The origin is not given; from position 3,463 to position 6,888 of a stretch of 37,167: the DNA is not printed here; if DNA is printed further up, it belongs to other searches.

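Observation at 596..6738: Bacterial-style AddAB/AdnAB-like helicase-nuclease pair in an archaeal setting, with Cys4 iron-staple signatures in both subunits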

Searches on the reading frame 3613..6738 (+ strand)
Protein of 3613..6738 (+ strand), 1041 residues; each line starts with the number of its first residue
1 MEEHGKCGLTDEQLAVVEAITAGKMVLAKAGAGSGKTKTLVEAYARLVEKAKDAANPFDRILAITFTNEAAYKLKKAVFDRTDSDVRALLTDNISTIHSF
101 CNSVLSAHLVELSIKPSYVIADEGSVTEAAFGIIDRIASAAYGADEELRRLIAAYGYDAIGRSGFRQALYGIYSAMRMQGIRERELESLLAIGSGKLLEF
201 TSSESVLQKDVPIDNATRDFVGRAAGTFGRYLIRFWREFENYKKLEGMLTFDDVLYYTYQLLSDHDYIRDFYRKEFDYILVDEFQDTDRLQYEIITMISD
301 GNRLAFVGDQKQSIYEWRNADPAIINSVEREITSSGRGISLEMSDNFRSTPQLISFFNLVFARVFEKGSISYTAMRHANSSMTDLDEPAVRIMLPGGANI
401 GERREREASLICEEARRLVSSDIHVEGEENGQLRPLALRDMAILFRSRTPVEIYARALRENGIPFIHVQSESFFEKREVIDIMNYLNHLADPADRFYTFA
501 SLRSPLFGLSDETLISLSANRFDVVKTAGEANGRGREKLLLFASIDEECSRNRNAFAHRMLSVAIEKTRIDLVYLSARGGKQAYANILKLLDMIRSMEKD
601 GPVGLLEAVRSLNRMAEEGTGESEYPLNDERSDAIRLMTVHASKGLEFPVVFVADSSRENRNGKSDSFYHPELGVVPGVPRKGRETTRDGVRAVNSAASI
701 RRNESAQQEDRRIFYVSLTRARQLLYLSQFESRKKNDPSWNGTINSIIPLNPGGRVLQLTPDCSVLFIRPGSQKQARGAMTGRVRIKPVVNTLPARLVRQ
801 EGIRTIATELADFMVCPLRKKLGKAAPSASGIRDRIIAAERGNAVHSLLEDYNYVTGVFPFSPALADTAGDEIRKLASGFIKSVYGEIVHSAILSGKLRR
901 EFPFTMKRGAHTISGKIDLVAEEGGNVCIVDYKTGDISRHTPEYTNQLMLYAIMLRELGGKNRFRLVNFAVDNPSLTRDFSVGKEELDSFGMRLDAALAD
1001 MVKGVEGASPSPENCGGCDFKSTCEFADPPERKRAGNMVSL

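Call 3: search_protein_families(library=pfam, proteins=[window:3613-6738:+], max_evalue=0.01)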
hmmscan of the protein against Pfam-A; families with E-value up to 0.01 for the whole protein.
window:3613-6738:+ (1041 aa): 11 families
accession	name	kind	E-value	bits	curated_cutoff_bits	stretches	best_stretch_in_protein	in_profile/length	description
PF00580.27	UvrD-helicase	-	2.8e-55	188.3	23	1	9-331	1-269/271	UvrD/REP helicase N-terminal domain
PF13361.12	UvrD_C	-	1.2e-31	110.9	25.6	1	343-731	3-349/350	UvrD-like helicase C-terminal domain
PF13245.12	AAA_19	-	3.2e-20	73.1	25.1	1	15-316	3-132/134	AAA domain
PF12705.13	PDDEXK_1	-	1e-16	62.1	22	1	808-1025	5-247/247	PD-(D/E)XK nuclease superfamily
PF13538.12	UvrD_C_2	-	2.3e-10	40.6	27.4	2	635-656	2-23/52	UvrD-like helicase C-terminal domain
PF13604.12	AAA_30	-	7.9e-08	32.7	27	1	9-126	2-99/191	AAA domain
PF01443.25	Viral_helicase1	-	5.9e-05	23.4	21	0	274-324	58-108/228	Viral superfamily 1 RNA helicase core domain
PF13086.12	AAA_11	-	0.00095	19.4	27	0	13-79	6-73/257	AAA domain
PF02562.22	PhoH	-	0.0048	16.8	27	0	9-48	5-44/205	PhoH-like protein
PF10926.14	DUF2800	-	0.0049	16.5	21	1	907-1025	112-233/368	Protein of unknown function (DUF2800)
PF00270.35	DEAD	-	0.0083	16.3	26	0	11-49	2-40/167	DEAD/DEAH box helicase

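Call 4: search_protein_families(library=ncbifam, proteins=[window:3613-6738:+], max_evalue=0.01)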
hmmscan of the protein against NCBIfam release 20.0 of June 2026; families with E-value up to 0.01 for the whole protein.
window:3613-6738:+ (1041 aa): 20 families
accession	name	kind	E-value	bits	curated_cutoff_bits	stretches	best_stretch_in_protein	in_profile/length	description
TIGR02785.1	addA_Gpos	equivalog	1.6e-92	311.1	707.65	2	231-728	340-877/1234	helicase-exonuclease AddAB subunit AddA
TIGR02784.1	addA_alphas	equivalog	3.3e-69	234.4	860.75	3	234-958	346-1117/1138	double-strand break repair helicase AddA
TIGR00609.1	recB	equivalog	6.8e-67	226.5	696.05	2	235-737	329-820/1175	exodeoxyribonuclease V subunit beta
TIGR01073.1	pcrA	equivalog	1.2e-56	192.6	911.2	3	218-654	152-568/725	DNA helicase PcrA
TIGR01074.1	rep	equivalog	9.6e-54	182.7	951.45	2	232-654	163-571/668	DNA helicase Rep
NF008743.0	PRK11773.1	equivalog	1e-51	176.2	965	3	230-362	168-298/720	DNA helicase II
TIGR01075.1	uvrD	equivalog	5.9e-50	170.3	1144.45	3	230-362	163-293/715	DNA helicase II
NF010485.0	PRK13909.1-2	equivalog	2.8e-42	145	650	3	232-367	285-430/909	RecB-like helicase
NF008172.0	PRK10919.1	equivalog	9.5e-39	133.1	1168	3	222-368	154-301/673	DNA helicase Rep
NF010487.0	PRK13909.1-4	equivalog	3.9e-33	114.7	759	3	239-381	289-440/924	RecB-like helicase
NF008128.0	PRK10876.1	equivalog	8.7e-27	93.2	1697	1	239-721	339-809/1181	exodeoxyribonuclease V subunit beta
NF010484.0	PRK13909.1-1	equivalog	1.7e-16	59.2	1074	2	275-382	344-456/945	RecB-like helicase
NF010486.0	PRK13909.1-3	equivalog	2.6e-16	58.8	1109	2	242-362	295-424/921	RecB-like helicase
NF008276.0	PRK11054.1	equivalog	4.1e-14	52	543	2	21-85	207-268/684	DNA helicase IV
TIGR00372.1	cas4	equivalog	1.4e-08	34.8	65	1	905-1025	60-179/180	CRISPR-associated protein Cas4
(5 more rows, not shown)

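Call 8: find_homologous_proteins(query=window:3613-6738:+)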
Query window:3613-6738:+ (1041 aa): 7596 proteins with E <= 0.001 among 8000 candidates; the best 120 are listed.
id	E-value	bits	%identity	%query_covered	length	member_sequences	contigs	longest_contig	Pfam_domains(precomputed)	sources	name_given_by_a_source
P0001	0.0e+0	2326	100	100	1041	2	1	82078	PF13538.13,PF12705.14,PF13604.13,PF13361.13,PF13245.13,PF00580.28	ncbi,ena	-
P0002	0.0e+0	1187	55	98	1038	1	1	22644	PF13538.13,PF12705.14,PF13361.13,PF13245.13,PF00580.28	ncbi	-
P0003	0.0e+0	1179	53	98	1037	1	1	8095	PF13538.13,PF12705.14,PF13361.13,PF13245.13,PF00580.28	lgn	-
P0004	0.0e+0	1165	53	98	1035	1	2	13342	PF13538.13,PF12705.14,PF01443.25,PF13361.13,PF13245.13,PF00580.28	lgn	-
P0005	0.0e+0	1113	51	99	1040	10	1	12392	PF13538.13,PF12705.14,PF13604.13,PF13361.13,PF13245.13,PF00580.28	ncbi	-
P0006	0.0e+0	1023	48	99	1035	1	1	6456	PF13538.13,PF12705.14,PF13361.13,PF13245.13,PF00580.28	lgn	-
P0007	0.0e+0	1020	49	100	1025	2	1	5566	PF13538.13,PF12705.14,PF13361.13,PF13245.13,PF00580.28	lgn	-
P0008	1.3e-188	647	36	98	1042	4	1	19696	PF13538.13,PF12705.14,PF01443.25,PF13604.13,PF13361.13,PF13245.13,PF00580.28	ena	-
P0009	3.3e-157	543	34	98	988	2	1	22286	PF13538.13,PF01930.24,PF13086.13,PF12705.14,PF01443.25,PF13604.13,PF13361.13,PF13245.13,PF00580.28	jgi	-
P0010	1.4e-123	432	31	99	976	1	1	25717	PF13538.13,PF12705.14,PF13361.13,PF13245.13,PF00580.28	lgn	-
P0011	9.3e-83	297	30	68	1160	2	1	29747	PF13538.13,PF12705.14,PF13361.13,PF13245.13,PF00580.28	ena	-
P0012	2.0e-82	296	29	75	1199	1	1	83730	PF13538.13,PF12705.14,PF13361.13,PF13245.13,PF00580.28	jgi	jgi:ATP-dependent helicase/nuclease subunit A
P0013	3.7e-82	295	29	71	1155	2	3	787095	PF13538.13,PF12705.14,PF13361.13,PF13245.13,PF00580.28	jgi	jgi:ATP-dependent helicase/nuclease subunit A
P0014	5.5e-81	291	30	77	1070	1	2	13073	PF13538.13,PF12705.14,PF13361.13,PF13245.13,PF00580.28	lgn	-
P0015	3.5e-79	285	27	95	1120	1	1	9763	PF13538.13,PF13087.13,PF12705.14,PF13361.13,PF13245.13,PF00580.28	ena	-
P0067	2.4e-72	263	27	96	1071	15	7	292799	PF13538.13,PF12705.14,PF13361.13,PF13245.13,PF00580.28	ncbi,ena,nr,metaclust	ncbi:MAG TPA: UvrD-helicase domain-containing protein [Firmicutes bacterium]|nr:UvrD-helicase domain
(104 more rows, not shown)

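Call 10: find_encoding_contigs(protein=P0001, flank=10000, max_places=4)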
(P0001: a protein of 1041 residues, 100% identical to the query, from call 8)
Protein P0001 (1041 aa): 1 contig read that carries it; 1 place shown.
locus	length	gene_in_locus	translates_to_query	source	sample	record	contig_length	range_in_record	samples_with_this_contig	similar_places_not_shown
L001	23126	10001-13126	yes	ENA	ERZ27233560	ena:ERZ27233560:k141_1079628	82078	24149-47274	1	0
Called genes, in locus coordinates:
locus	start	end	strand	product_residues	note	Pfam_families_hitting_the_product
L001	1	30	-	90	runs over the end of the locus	PF00935:Ribosomal_L44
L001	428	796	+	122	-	-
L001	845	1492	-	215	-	PF06026:Rib_5-P_isom_A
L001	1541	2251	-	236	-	PF02633:Creatininase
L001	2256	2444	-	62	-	-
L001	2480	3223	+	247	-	PF01902:Diphthami_syn_2_N, PF28410:Diphthami_syn_2_C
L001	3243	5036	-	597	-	PF23545:Zn_ribbon_HMPTM, PF04055:Radical_SAM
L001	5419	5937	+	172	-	PF00578:AhpC-TSA, PF08534:Redoxin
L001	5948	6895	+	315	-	PF02423:OCD_Mu_crystall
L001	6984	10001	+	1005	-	PF12705:PDDEXK_1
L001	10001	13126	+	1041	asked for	PF00580:UvrD-helicase, PF13245:AAA_19, PF13604:AAA_30 (faint), PF13361:UvrD_C, PF13538:UvrD_C_2 (faint), PF12705:PDDEXK_1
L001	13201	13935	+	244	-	PF00005:ABC_tran, PF13304:AAA_21 (weak)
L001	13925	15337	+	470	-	-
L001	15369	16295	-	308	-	PF01061:ABC2_membrane, PF12698:ABC2_membrane_3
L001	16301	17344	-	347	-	PF00005:ABC_tran, PF13304:AAA_21 (faint), PF13732:DrrA1-3_C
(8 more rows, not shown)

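Call 11: list_cluster_members(proteins=[P0001, P0002, P0005, P0008, P0009, P0010, P0121, P0122])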
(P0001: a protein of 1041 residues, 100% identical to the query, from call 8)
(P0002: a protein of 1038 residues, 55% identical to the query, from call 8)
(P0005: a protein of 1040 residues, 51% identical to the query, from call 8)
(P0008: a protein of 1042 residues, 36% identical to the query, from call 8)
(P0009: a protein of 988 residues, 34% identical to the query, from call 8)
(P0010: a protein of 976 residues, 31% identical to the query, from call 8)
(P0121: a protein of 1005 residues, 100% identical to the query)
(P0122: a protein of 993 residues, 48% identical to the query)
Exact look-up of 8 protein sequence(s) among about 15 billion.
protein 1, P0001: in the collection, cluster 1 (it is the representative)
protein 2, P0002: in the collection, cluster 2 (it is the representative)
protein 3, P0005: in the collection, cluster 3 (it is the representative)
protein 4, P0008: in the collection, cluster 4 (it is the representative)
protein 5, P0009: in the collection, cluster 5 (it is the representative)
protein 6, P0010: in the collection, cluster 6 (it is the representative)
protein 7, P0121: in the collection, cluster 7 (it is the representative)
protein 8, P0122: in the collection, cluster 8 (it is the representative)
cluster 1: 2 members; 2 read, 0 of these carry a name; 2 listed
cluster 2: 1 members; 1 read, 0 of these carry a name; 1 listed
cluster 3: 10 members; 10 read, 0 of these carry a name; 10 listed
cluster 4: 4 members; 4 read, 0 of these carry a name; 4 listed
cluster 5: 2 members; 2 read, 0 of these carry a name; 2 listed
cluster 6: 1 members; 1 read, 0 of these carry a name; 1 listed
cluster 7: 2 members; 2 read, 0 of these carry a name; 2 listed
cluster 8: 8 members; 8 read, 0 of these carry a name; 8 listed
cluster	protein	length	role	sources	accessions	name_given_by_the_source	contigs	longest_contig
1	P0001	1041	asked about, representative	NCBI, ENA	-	-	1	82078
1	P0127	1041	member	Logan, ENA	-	-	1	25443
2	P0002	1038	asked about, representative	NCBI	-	-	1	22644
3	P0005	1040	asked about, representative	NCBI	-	-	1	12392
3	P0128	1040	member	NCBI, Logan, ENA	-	-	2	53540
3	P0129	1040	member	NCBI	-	-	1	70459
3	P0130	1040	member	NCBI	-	-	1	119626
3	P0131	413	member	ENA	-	-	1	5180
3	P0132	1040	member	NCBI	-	-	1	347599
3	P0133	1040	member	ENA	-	-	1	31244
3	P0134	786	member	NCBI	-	-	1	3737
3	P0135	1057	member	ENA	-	-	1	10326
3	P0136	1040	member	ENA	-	-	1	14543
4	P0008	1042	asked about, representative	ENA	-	-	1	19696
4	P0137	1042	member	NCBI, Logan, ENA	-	-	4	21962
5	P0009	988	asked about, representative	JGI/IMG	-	-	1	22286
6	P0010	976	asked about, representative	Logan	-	-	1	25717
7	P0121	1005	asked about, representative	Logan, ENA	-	-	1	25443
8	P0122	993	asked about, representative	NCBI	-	-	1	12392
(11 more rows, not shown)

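Call 12: find_related_loci(query=window:3613-6738:+, collection=genome_contigs, flank=10000)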
Query window:3613-6738:+ (1041 aa) in genome_contigs; peptide patterns used: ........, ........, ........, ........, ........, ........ (x = any residue, [..] = any of these).
69 stretches matched a pattern, but none encodes a relative of the query by tblastn (E <= 1e-3).

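Call 15: find_related_loci(query=A1, collection=genome_contigs, flank=10000)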
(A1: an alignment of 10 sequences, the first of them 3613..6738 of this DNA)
Query A1 (1041 aa) in genome_contigs; peptide patterns used: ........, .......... (x = any residue, [..] = any of these).
600 stretches matched a pattern (row limit reached: there are more); 578 encode a relative of the query (tblastn E <= 1e-3); the best 80 are kept; 80 distinct loci.
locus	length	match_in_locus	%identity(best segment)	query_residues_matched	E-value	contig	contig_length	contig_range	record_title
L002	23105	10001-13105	35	9-1029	1e-157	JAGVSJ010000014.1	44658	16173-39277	MAG: Candidatus Sysuiplasma superficiale isolate YP2-bin.285 YP2_2.85_14, whole genome shotgun sequence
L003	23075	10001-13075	30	30-951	7e-63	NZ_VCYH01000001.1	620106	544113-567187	Methanoculleus frigidifontis strain FWC-SCC1 FWC-SCC1-contig01, whole genome shotgun sequence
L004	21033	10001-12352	29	19-728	1e-60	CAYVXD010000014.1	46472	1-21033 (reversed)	MAG TPA_asm: uncultured Candidatus Sumerlaeota bacterium isolate binchicken_co34_487 genome assembly, contig: NODE_1003_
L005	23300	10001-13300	32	13-967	1e-56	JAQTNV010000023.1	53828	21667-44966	MAG: bacterium isolate STA_72 NODE_1159_length_53828_cov_5.424350_Sandtown_A, whole genome shotgun sequence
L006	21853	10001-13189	25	9-937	3e-54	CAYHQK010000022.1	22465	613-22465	MAG TPA_asm: uncultured Nitrospira sp. isolate ERP119705_co14_26 genome assembly, contig: NODE_2101_length_22465_cov_13.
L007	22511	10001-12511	31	19-728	6e-54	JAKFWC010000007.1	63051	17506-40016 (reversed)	MAG: Planctomycetaceae bacterium isolate D4_Bin_7 D4_0000256, whole genome shotgun sequence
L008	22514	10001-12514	31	9-739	1e-52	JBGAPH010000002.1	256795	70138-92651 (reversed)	MAG: Pirellulales bacterium isolate MAG_AAO_H125.26 AAOH125-26_opera_contig_217, whole genome shotgun sequence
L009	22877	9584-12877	27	9-951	6e-53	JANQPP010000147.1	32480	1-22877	MAG: Pirellulales bacterium isolate IP29b_bin.168 k99_1153113, whole genome shotgun sequence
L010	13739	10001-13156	26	21-938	2e-60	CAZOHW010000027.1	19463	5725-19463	MAG TPA_asm: uncultured Nitrospira sp. isolate SRP093762_co1_97 genome assembly, contig: NODE_1685_length_19463_cov_7.24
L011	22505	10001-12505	32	10-728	5e-52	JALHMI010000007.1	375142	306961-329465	MAG: Pirellulales bacterium isolate Bin_30_5 c_000000000123, whole genome shotgun sequence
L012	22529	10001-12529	27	19-735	7e-51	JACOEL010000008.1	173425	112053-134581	MAG: Nitrospira sp. isolate S2bin.17 NODE_98_length_173425_cov_50.460789, whole genome shotgun sequence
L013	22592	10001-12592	31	18-748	4e-52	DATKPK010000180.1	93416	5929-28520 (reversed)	MAG TPA_asm: Candidatus Binataceae bacterium isolate SMAG_U14789 k141_2445002, whole genome shotgun sequence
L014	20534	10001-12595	30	1-728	2e-50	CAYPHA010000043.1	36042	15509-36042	MAG TPA_asm: uncultured Calditrichota bacterium isolate SRP332253_co2_262 genome assembly, contig: NODE_1000_length_3604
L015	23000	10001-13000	29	26-972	2e-59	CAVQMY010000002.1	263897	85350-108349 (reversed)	MAG: uncultured Verrucomicrobiae bacterium isolate MFD00082.bin.2.52 genome assembly, contig: contig_11820, whole genome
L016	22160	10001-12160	28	246-934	1e-49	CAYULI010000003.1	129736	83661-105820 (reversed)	MAG TPA_asm: uncultured Nitrospira sp. isolate binchicken_co274_492 genome assembly, contig: NODE_268_length_129736_cov_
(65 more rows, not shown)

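Call 20: search_solved_structures(query=window:3613-6738:+, max_evalue=0.001, show_alignments=0)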
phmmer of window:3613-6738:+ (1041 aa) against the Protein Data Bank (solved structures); distinct sequences matched with E-value up to 0.001: 26.
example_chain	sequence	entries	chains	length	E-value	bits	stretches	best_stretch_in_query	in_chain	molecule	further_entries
3u44_A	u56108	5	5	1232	2.6e-56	194.5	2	228-743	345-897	ATP-dependent helicase/nuclease subunit A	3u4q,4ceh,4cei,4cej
3lfu_A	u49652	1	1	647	7.5e-35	123.5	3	241-360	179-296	DNA helicase II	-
1pjr_A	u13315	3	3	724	8.7e-35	123.3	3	219-361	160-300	PCRA | ATP-DEPENDENT HELICASE PCRA | HELICASE PCRA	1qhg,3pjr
2is1_A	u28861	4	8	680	2.9e-34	121.5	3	241-360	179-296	DNA helicase II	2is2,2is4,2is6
1uaa_A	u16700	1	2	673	4.2e-34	121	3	224-369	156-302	PROTEIN (ATP-DEPENDENT DNA HELICASE REP.)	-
9dci_A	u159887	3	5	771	5.3e-31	110.7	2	230-513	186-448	ATP-dependent DNA helicase UvrD1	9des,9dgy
4c2u_A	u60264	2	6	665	6e-31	110.6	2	234-361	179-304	DNA HELICASE II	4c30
2pjr_A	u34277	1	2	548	8.7e-31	110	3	219-361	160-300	PROTEIN (HELICASE PCRA)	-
4c2t_A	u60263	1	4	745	9.9e-31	109.8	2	234-361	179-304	DNA HELICASE II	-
1qhh_B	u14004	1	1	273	2e-21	79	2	236-361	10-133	PROTEIN (PCRA (SUBUNIT))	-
6ppu_B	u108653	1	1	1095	2.4e-19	72.2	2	261-505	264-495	UvrD/REP helicase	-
5mbv_B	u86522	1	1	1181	2.1e-18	69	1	241-672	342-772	RecBCD enzyme subunit RecB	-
1w36_B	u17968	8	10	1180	2.1e-18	69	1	241-672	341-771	EXODEOXYRIBONUCLEASE V BETA CHAIN | RecBCD enzyme subunit RecB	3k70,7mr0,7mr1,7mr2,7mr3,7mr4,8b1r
6ppr_B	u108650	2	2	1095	3e-18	68.5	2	261-505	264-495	UvrD/REP helicase | DNA 3'-5' helicase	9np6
6sjb_B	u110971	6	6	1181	1.9e-17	65.9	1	241-672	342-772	RecBCD enzyme subunit RecB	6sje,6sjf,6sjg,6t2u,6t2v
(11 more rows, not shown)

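Call 36: find_encoding_contigs(protein=P0005, flank=10000, max_places=3)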
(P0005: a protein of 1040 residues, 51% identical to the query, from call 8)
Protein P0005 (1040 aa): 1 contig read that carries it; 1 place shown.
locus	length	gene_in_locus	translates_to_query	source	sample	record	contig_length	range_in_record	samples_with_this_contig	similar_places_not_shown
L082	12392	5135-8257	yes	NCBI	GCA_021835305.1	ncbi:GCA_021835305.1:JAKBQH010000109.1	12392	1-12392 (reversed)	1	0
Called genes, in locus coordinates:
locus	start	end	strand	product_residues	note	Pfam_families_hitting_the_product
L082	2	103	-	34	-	?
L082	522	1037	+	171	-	PF00578:AhpC-TSA, PF08534:Redoxin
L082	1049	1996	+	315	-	PF02423:OCD_Mu_crystall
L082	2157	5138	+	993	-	PF12705:PDDEXK_1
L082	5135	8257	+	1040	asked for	PF00580:UvrD-helicase, PF13245:AAA_19, PF13604:AAA_30 (faint), PF13361:UvrD_C, PF13538:UvrD_C_2 (weak), PF12705:PDDEXK_1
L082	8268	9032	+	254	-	PF00005:ABC_tran, PF13304:AAA_21 (weak)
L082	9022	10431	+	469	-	-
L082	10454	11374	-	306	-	PF01061:ABC2_membrane, PF12698:ABC2_membrane_3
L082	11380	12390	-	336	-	?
